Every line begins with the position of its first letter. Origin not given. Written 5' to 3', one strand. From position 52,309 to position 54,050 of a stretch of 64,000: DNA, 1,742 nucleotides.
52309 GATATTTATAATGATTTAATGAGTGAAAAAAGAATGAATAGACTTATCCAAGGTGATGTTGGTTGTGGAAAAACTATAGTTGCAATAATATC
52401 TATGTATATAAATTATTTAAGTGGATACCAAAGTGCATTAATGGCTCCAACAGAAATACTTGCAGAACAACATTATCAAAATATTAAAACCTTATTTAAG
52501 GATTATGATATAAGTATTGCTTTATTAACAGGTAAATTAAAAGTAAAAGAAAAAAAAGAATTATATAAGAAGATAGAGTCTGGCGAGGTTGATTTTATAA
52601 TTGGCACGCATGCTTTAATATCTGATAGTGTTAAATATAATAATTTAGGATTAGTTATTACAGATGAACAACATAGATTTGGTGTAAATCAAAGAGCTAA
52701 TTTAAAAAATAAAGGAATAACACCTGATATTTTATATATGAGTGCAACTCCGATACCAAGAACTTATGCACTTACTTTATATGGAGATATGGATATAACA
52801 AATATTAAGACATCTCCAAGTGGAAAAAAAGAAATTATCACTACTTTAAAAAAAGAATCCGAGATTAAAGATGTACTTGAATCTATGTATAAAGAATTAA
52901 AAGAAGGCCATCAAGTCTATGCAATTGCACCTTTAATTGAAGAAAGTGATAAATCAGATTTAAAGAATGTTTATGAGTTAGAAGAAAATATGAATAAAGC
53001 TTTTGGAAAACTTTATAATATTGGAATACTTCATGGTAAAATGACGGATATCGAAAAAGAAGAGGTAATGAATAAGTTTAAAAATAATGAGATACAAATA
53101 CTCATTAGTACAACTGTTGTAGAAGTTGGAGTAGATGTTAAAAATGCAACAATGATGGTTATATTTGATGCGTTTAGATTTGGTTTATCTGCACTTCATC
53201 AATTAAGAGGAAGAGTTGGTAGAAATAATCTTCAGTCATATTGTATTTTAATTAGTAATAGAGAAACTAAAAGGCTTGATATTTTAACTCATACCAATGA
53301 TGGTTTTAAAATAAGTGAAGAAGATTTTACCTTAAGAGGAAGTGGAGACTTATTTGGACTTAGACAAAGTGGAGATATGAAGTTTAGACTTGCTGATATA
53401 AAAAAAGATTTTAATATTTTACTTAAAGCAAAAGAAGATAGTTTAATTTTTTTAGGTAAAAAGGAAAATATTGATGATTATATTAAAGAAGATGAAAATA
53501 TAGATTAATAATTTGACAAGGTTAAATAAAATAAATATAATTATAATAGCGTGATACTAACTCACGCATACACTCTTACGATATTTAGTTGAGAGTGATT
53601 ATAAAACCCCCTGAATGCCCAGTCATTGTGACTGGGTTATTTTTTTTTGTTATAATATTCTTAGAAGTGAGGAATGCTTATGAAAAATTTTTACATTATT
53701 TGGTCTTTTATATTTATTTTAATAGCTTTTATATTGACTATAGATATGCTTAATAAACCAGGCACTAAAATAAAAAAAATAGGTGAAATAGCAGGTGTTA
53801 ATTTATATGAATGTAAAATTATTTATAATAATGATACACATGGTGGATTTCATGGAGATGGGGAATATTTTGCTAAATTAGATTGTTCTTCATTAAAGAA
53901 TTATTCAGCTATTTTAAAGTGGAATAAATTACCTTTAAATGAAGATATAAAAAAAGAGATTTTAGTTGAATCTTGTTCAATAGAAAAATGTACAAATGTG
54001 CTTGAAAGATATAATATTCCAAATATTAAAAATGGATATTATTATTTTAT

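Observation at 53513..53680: A perfect sigma-A promoter drives a structured, terminated leader of about 100 nt directly upstream of a secreted hypothetical protein: candidate riboswitch or attenuator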

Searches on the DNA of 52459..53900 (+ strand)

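Call 4: search_rna_families(source=window, start=53300, end=53900, threshold=evalue, max_evalue=10, show_alignments=3)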
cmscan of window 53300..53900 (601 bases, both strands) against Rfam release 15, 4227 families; matches with E-value up to 10: 3.
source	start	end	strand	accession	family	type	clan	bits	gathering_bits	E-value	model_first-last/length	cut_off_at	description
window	53560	53644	-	RF02628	Hrs1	Gene; sRNA;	-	22.6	56.4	0.052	1-74/74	no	Hfq-regulated sRNA 1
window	53590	53646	+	RF02399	NsiR1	Gene; sRNA;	-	16.1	39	1.7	1-60/60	no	Nitrogen stress-induced RNA 1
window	53455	53476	+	RF03036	osmY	Gene; sRNA;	-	15.6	46.9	0.63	1-72/72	no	osmY RNA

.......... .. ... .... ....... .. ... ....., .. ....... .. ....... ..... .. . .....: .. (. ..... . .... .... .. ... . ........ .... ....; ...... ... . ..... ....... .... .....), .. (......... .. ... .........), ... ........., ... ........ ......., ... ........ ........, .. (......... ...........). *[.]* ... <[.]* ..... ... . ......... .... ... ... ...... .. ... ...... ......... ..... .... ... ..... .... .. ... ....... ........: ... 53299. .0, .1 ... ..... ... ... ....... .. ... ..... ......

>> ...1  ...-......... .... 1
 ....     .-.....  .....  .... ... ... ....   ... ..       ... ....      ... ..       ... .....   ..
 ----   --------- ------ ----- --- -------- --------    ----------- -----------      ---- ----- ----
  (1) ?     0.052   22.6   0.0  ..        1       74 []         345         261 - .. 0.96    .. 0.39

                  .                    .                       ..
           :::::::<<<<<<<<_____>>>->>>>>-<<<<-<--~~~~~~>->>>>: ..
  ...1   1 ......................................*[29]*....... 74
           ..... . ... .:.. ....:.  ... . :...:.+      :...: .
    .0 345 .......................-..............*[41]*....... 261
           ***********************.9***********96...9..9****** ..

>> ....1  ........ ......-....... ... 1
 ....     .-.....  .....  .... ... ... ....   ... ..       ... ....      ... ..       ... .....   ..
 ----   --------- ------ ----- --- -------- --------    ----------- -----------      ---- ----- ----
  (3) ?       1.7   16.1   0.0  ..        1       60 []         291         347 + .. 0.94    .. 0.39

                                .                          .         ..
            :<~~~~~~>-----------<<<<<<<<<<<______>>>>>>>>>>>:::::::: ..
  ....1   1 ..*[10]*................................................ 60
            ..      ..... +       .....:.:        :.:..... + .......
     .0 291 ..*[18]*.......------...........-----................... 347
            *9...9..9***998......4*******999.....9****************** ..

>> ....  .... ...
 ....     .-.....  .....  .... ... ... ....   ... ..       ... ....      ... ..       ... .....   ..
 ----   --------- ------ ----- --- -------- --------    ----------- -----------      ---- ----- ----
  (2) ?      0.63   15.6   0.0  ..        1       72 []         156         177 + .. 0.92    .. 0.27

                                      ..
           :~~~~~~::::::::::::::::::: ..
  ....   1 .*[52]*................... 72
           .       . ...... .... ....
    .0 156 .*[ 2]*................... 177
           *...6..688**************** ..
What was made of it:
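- On RsaE/RoxS (RF01820): sRNA-1 gives no hit at E<=10 (call 4).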

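Call 22: build_rna_model(alignment_id=A1, structure=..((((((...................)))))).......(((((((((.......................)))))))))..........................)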
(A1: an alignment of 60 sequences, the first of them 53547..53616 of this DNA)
Model R1 built from alignment A1 (60 sequences, 107 columns); structure: as given.
model positions 71; base pairs 14; branch points 1; effective number of sequences 6.82; information 0.793 bits per position. Calibrated on 0.2 Mb of random sequence (short: E-values are rough).
structure used (alignment columns):
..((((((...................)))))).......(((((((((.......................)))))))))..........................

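Call 23: search_with_rna_model(model_id=R1, sources=[window, L001, L002, L003, L004, L005, L006, L007, L008, L009, L010, L011, L012, L013, L014, L015, L016, L017, L018, L019, L020, L021, L022, L023, L024, L025, L026, L027, L028, L029, L030, L031, L032, L033, L034, L035, L036, L037, L038, L039, L040, L041, L042, L043, L044, L045, L046, L047, L048, L049, L050, L051, L052, L053, L054, L055, L056, L057, L058, L059, L060, L061, L062, L063, L064, L065, L066, L067, L068, L069, L070, L071, L072, L073, L074, L075, L076, L077, L078, L079, L080], max_evalue=1, make_alignment=true)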
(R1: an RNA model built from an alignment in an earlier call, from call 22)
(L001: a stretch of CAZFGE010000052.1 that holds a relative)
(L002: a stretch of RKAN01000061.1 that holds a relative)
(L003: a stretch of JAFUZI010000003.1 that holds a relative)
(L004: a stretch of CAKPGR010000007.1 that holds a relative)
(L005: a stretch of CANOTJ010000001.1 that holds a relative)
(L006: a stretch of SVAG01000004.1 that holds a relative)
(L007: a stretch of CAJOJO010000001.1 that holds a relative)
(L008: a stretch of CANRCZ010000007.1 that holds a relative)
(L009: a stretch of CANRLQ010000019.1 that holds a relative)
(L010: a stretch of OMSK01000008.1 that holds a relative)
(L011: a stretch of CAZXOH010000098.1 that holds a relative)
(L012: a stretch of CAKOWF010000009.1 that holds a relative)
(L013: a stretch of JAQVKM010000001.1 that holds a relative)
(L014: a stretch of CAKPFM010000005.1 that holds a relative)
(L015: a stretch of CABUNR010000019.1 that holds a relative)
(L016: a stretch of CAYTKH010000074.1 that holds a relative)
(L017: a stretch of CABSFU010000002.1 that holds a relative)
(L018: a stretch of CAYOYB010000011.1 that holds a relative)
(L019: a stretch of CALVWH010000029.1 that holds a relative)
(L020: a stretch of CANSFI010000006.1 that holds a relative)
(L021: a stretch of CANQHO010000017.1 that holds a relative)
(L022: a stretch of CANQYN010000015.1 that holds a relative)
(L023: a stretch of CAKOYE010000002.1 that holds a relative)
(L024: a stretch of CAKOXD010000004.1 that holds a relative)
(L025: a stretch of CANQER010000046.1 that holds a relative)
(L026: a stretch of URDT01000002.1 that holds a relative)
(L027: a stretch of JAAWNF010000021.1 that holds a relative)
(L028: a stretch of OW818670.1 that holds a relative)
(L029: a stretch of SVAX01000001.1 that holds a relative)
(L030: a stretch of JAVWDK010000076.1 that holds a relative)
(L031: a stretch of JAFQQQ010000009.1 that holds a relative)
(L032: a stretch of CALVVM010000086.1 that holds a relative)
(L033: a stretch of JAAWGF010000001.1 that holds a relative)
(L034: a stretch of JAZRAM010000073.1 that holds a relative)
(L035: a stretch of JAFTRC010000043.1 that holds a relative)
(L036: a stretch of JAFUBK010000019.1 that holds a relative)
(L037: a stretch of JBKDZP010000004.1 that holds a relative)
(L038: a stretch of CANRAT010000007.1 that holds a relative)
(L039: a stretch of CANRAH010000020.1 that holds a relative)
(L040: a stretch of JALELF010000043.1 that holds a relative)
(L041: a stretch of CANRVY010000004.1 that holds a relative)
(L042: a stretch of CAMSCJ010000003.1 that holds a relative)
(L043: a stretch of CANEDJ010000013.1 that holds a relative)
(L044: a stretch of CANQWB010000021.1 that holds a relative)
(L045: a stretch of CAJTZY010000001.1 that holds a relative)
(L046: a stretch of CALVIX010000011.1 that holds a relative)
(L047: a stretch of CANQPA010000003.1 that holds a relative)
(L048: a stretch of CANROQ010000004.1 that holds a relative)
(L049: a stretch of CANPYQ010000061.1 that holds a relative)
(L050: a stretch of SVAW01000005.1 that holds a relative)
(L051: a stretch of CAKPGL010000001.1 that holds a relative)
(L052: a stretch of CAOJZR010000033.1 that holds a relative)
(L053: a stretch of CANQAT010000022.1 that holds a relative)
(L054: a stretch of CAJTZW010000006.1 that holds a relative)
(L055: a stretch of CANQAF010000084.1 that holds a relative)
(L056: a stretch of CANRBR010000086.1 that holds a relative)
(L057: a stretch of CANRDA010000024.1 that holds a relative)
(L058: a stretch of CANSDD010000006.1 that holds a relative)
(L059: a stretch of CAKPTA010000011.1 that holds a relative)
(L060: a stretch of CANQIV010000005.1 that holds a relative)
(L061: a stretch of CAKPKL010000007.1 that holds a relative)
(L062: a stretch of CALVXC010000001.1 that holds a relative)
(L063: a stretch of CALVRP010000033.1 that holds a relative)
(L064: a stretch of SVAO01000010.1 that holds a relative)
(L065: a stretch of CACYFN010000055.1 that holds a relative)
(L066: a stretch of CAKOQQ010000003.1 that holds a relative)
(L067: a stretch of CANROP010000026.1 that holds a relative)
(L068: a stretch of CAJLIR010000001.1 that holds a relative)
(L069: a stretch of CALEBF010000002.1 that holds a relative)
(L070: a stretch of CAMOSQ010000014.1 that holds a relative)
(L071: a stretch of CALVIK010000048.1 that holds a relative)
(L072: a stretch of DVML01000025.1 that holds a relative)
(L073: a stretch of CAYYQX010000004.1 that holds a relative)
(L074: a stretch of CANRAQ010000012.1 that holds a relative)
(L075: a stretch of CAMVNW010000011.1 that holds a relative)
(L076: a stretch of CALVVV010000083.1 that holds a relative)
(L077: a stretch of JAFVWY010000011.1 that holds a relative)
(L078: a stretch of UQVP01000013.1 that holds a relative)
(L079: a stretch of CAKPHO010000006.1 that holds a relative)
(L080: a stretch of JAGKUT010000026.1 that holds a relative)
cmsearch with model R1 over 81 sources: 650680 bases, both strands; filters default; matches with E-value up to 1: 79.
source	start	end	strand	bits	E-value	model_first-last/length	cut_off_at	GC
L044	5139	5211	+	82.2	7.3e-18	1-71/71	no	0.44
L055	2541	2613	+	82.2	7.3e-18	1-71/71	no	0.44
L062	5143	5214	+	79.2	4.1e-17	1-71/71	no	0.46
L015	5105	5174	+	79.1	4.5e-17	1-71/71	no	0.46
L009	5114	5182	+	77.1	1.4e-16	1-71/71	no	0.43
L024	5105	5174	+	77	1.5e-16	1-71/71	no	0.47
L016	5109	5181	+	75.9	2.8e-16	1-71/71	no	0.4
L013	5562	5632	+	75.4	3.7e-16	1-71/71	no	0.46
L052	4545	4614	+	74.8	5.2e-16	1-71/71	no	0.39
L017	5108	5179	+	74.8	5.4e-16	1-71/71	no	0.46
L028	5142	5211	+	74.7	5.5e-16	1-71/71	no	0.5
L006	5105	5174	+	74.6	6.2e-16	1-71/71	no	0.47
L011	3950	4019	+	73.7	9.9e-16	1-71/71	no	0.46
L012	5107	5177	+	73.1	1.5e-15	1-71/71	no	0.46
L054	3114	3185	+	73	1.5e-15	1-71/71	no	0.42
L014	5107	5177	+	71.4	3.8e-15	1-71/71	no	0.45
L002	2651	2719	+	70.9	5e-15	1-71/71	no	0.43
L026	4997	5065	+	70.9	5e-15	1-71/71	no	0.43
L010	2233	2300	+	70.8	5.6e-15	1-71/71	no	0.49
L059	5128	5199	+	69.3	1.3e-14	1-71/71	no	0.43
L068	5143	5212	+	68.8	1.7e-14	1-71/71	no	0.41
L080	2069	2140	+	68.4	2.2e-14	1-71/71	no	0.39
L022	5121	5190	+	68.1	2.7e-14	1-71/71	no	0.44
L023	5122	5191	+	68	2.7e-14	1-71/71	no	0.43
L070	5095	5167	+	66.6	6.2e-14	1-71/71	no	0.37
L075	5101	5173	+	66.6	6.2e-14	1-71/71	no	0.37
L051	5117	5189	+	66.5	6.8e-14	1-71/71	no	0.37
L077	1305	1374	+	65.6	1.1e-13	1-71/71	no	0.5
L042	5129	5194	+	65.6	1.2e-13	1-71/71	no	0.48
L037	5122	5190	+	65.3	1.4e-13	1-71/71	no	0.39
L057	5103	5172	+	64.9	1.7e-13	1-71/71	no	0.4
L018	5129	5194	+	64.7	1.9e-13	1-71/71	no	0.52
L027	5116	5191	+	64.4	2.3e-13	1-71/71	no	0.39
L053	5103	5172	+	64.1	2.7e-13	1-71/71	no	0.41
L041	5116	5191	+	63.6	3.5e-13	1-71/71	no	0.41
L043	3296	3371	+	63.6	3.5e-13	1-71/71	no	0.41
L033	5129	5194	+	63.2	4.4e-13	1-71/71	no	0.5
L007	5094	5170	+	63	5e-13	1-71/71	no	0.49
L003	5086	5155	+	61.5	1.2e-12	1-71/71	no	0.4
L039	5104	5174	+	61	1.7e-12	1-71/71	no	0.42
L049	5104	5175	+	60.4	2.3e-12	1-71/71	no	0.42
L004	5089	5158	+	60.1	2.7e-12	1-71/71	no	0.41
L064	5104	5187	+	59.8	3.4e-12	1-71/71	no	0.32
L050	5104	5187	+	59.5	3.8e-12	1-71/71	no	0.32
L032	5104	5175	+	59.5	3.9e-12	1-71/71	no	0.42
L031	5104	5175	+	59.5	3.9e-12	1-71/71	no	0.43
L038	5104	5175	+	59.2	4.6e-12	1-71/71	no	0.44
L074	5103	5175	+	58.9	5.5e-12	1-71/71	no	0.44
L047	5104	5175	+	58.4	7.4e-12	1-71/71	no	0.4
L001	3756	3825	+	58.3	7.7e-12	1-71/71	no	0.41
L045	5106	5178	+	58.1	8.9e-12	1-71/71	no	0.42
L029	5104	5175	+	58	9.2e-12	1-71/71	no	0.42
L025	5138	5203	+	57.5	1.3e-11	1-71/71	no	0.45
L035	5104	5176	+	57.3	1.4e-11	1-71/71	no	0.44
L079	5098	5173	+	55.9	3.2e-11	1-71/71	no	0.32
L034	7180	7251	+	52.7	2e-10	1-71/71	no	0.44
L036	4055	4127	+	52.7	2.1e-10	1-71/71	no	0.44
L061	5101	5184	+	52.5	2.2e-10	1-71/71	no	0.3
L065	3404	3466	+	52.5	2.3e-10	1-71/71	no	0.41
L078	5098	5173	+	51.5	4.2e-10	1-71/71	no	0.33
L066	5092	5159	+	50.8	6.1e-10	1-71/71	no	0.54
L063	5111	5186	+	47.1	5.4e-09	1-71/71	no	0.43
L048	5129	5186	+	45.2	1.6e-08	1-71/71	no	0.52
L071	2376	2457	+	38.3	9.1e-07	1-71/71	no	0.43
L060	5141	5208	+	30.7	7.2e-05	1-71/71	no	0.31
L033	5094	5149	-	20.3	0.031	1-71/71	no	0.25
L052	4508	4563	-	19.1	0.064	3-58/71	no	0.27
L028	5241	5308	-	16.2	0.33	1-71/71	no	0.21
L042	5100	5147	-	16.2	0.34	3-61/71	no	0.27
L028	3968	4041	-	16.1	0.35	1-71/71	no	0.3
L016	5082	5127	-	15.4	0.53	3-52/71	no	0.28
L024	5071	5124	-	15.2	0.61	3-55/71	no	0.22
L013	5534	5581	-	15.1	0.63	3-50/71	no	0.31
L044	5079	5160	-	14.8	0.75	1-71/71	no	0.28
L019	2810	2870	+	14.8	0.77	1-71/71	no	0.26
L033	8112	8169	+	14.8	0.78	1-71/71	no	0.33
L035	8276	8300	+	14.6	0.84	1-71/71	no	0.56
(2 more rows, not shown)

Alignment A2: 79 matches aligned to the model, 124 columns, each read 5' to 3' on its own strand. Consensus structure (alignment columns), stored with it:
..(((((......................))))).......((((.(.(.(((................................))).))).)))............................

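Call 24: search_with_rna_model(model_id=R1, sources=[window, L001, L002, L003, L004, L006, L007, L009, L010, L011, L012, L013, L014, L015, L016, L017, L018, L022, L023, L024, L025, L027, L028, L029, L031, L032, L033, L034, L035, L036, L037, L038, L039, L041, L042, L044, L045, L047, L048, L049, L050, L051, L052, L053, L054, L057, L059, L060, L061, L062, L063, L064, L065, L066, L068, L070, L071, L074, L077, L078, L079, L080], max_evalue=0.001, make_alignment=true)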
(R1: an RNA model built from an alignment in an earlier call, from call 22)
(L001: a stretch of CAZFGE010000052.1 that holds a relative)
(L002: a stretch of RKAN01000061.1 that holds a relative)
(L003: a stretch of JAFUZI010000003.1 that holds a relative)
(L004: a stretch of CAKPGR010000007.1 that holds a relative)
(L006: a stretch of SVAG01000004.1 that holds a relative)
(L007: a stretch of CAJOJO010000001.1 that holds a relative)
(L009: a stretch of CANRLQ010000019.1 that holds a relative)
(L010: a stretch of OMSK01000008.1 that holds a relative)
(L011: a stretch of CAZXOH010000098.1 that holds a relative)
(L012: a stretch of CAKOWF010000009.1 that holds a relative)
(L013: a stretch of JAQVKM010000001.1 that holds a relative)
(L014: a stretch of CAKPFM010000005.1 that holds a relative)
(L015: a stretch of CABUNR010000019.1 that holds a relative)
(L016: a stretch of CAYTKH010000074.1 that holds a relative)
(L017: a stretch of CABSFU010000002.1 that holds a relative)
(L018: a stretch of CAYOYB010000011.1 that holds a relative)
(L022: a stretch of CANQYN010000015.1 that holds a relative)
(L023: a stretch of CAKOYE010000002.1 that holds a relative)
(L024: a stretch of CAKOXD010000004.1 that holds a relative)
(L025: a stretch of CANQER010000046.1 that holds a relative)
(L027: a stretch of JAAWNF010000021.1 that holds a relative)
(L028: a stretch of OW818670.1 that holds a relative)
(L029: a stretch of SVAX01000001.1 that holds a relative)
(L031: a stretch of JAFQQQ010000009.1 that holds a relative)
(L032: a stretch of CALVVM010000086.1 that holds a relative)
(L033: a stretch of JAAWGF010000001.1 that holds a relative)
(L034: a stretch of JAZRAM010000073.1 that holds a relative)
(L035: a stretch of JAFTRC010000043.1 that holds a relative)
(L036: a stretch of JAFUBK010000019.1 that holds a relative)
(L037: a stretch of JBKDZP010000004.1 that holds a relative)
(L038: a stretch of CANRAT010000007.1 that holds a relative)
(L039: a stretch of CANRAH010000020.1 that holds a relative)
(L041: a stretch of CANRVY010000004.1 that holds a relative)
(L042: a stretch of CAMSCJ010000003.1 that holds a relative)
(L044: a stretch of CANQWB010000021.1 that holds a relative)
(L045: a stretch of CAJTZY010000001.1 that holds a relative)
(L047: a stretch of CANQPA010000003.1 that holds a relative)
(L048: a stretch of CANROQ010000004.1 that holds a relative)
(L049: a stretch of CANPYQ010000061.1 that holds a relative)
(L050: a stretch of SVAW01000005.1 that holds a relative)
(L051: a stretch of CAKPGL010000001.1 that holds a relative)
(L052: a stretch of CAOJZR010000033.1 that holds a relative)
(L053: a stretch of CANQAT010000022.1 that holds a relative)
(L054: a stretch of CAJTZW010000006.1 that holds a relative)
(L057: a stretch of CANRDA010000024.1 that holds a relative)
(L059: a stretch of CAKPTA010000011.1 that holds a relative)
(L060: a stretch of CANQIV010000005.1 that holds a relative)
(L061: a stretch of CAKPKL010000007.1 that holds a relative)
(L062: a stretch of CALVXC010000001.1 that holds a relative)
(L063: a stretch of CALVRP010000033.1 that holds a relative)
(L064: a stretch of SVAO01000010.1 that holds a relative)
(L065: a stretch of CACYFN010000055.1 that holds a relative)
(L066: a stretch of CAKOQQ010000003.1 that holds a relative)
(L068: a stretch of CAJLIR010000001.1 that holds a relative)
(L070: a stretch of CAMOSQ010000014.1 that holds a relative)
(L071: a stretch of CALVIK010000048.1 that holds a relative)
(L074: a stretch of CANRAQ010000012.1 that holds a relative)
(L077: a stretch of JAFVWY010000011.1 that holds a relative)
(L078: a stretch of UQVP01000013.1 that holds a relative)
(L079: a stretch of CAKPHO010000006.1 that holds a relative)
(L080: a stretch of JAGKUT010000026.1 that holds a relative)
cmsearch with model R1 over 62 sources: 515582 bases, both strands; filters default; matches with E-value up to 0.001: 62.
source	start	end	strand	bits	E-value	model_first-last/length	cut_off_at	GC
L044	5139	5211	+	82.2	5.8e-18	1-71/71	no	0.44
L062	5143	5214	+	79.2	3.3e-17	1-71/71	no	0.46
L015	5105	5174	+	79.1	3.5e-17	1-71/71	no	0.46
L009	5114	5182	+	77.1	1.1e-16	1-71/71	no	0.43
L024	5105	5174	+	77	1.2e-16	1-71/71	no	0.47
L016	5109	5181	+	75.9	2.2e-16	1-71/71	no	0.4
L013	5562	5632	+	75.4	2.9e-16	1-71/71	no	0.46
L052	4545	4614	+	74.8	4.1e-16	1-71/71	no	0.39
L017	5108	5179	+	74.8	4.3e-16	1-71/71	no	0.46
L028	5142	5211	+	74.7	4.4e-16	1-71/71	no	0.5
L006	5105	5174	+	74.6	4.9e-16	1-71/71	no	0.47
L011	3950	4019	+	73.7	7.9e-16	1-71/71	no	0.46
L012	5107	5177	+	73.1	1.2e-15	1-71/71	no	0.46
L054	3114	3185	+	73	1.2e-15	1-71/71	no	0.42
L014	5107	5177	+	71.4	3e-15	1-71/71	no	0.45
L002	2651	2719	+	70.9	4e-15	1-71/71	no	0.43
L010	2233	2300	+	70.8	4.4e-15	1-71/71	no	0.49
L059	5128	5199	+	69.3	1.1e-14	1-71/71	no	0.43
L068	5143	5212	+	68.8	1.4e-14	1-71/71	no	0.41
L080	2069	2140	+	68.4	1.7e-14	1-71/71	no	0.39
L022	5121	5190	+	68.1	2.1e-14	1-71/71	no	0.44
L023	5122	5191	+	68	2.2e-14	1-71/71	no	0.43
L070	5095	5167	+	66.6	4.9e-14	1-71/71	no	0.37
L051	5117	5189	+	66.5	5.4e-14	1-71/71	no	0.37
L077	1305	1374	+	65.6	8.8e-14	1-71/71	no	0.5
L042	5129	5194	+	65.6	9.2e-14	1-71/71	no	0.48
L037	5122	5190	+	65.3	1.1e-13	1-71/71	no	0.39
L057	5103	5172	+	64.9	1.3e-13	1-71/71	no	0.4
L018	5129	5194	+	64.7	1.5e-13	1-71/71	no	0.52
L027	5116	5191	+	64.4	1.8e-13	1-71/71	no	0.39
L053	5103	5172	+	64.1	2.1e-13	1-71/71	no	0.41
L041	5116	5191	+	63.6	2.8e-13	1-71/71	no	0.41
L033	5129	5194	+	63.2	3.5e-13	1-71/71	no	0.5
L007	5094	5170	+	63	4e-13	1-71/71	no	0.49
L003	5086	5155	+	61.5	9.5e-13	1-71/71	no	0.4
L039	5104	5174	+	61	1.3e-12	1-71/71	no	0.42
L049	5104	5175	+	60.4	1.8e-12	1-71/71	no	0.42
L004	5089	5158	+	60.1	2.1e-12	1-71/71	no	0.41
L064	5104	5187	+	59.8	2.7e-12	1-71/71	no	0.32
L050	5104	5187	+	59.5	3e-12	1-71/71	no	0.32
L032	5104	5175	+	59.5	3.1e-12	1-71/71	no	0.42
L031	5104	5175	+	59.5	3.1e-12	1-71/71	no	0.43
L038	5104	5175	+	59.2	3.6e-12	1-71/71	no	0.44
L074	5103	5175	+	58.9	4.4e-12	1-71/71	no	0.44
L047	5104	5175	+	58.4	5.8e-12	1-71/71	no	0.4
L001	3756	3825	+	58.3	6.1e-12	1-71/71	no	0.41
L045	5106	5178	+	58.1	7e-12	1-71/71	no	0.42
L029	5104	5175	+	58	7.3e-12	1-71/71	no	0.42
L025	5138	5203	+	57.5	9.9e-12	1-71/71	no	0.45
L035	5104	5176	+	57.3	1.1e-11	1-71/71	no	0.44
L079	5098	5173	+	55.9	2.5e-11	1-71/71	no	0.32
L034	7180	7251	+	52.7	1.6e-10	1-71/71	no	0.44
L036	4055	4127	+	52.7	1.6e-10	1-71/71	no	0.44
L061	5101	5184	+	52.5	1.8e-10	1-71/71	no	0.3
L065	3404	3466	+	52.5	1.8e-10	1-71/71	no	0.41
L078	5098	5173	+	51.5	3.3e-10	1-71/71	no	0.33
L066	5092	5159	+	50.8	4.8e-10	1-71/71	no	0.54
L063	5111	5186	+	47.1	4.3e-09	1-71/71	no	0.43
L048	5129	5186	+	45.2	1.3e-08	1-71/71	no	0.52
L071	2376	2457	+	38.3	7.2e-07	1-71/71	no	0.43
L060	5141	5208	+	30.7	5.7e-05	1-71/71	no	0.31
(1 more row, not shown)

Alignment A3: 62 matches aligned to the model, 122 columns, each read 5' to 3' on its own strand. Consensus structure (alignment columns), stored with it:
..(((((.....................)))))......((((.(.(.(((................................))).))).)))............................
